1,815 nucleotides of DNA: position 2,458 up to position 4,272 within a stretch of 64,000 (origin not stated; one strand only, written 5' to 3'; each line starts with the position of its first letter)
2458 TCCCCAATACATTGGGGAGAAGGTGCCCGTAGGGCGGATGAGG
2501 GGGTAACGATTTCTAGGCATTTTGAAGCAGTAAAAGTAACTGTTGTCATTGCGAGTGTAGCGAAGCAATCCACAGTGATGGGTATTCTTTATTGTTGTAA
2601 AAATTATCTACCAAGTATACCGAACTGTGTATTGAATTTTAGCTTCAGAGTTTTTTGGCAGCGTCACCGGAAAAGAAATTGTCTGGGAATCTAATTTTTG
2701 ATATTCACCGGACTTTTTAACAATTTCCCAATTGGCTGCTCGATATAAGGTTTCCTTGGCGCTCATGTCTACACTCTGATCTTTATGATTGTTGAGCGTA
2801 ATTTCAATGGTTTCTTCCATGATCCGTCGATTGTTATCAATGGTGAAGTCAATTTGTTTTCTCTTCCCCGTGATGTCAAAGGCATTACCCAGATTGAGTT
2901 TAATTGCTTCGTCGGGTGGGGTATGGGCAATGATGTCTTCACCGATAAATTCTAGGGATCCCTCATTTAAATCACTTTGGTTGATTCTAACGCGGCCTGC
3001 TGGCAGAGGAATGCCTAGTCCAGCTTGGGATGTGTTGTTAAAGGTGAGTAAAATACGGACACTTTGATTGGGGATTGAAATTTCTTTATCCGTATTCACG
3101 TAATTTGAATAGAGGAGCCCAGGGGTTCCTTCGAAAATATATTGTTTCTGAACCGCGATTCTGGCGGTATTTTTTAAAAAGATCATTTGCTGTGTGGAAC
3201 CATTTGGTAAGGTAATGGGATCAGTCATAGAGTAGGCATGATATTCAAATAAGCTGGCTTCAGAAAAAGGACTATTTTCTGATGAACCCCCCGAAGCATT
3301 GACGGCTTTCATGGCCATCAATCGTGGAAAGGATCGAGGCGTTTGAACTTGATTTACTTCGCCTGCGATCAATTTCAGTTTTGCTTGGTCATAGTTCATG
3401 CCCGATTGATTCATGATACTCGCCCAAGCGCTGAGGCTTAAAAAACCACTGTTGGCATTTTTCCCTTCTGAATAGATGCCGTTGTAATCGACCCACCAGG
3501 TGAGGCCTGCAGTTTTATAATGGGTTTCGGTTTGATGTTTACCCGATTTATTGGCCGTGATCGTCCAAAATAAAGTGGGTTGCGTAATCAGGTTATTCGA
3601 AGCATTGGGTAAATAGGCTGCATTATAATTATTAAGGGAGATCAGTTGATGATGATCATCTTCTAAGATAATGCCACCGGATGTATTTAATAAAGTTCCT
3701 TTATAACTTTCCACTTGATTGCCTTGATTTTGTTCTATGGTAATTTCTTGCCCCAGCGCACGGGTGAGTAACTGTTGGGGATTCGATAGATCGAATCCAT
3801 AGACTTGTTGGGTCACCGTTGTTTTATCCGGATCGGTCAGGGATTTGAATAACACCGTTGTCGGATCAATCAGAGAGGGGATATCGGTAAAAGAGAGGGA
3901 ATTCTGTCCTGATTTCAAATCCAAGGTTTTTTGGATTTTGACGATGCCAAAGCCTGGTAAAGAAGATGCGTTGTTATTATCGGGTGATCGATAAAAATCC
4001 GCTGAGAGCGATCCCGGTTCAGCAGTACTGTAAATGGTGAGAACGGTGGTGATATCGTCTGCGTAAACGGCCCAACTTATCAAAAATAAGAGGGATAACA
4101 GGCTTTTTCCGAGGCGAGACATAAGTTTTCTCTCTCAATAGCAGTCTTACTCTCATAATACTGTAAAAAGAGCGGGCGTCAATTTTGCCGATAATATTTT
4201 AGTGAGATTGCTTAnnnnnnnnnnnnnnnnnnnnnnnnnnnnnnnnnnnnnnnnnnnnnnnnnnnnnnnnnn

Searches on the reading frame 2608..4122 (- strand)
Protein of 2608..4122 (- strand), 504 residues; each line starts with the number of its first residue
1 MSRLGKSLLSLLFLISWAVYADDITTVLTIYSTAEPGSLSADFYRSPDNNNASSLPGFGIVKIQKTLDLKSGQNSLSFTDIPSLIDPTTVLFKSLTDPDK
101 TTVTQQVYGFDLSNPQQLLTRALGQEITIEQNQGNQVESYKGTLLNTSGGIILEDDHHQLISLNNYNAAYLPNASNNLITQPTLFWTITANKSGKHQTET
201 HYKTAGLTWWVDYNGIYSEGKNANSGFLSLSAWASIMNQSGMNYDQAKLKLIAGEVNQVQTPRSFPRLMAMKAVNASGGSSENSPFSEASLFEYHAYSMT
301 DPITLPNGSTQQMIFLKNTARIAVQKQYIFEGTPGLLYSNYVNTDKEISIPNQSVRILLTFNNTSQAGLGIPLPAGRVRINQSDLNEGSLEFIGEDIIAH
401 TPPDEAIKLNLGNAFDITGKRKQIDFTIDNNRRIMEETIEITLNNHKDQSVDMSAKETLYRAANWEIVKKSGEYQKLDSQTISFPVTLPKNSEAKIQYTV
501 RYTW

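Call 69: search_protein_families(library=pfam, proteins=[window:2608-4122:-], max_evalue=0.00001)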
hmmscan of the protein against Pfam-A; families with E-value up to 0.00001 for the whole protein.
window:2608-4122:- (504 aa): 1 family
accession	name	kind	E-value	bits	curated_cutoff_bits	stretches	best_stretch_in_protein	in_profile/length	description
PF13598.12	DUF4139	-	1.5e-06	28.5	31.8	1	225-504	24-203/205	Domain of unknown function (DUF4139)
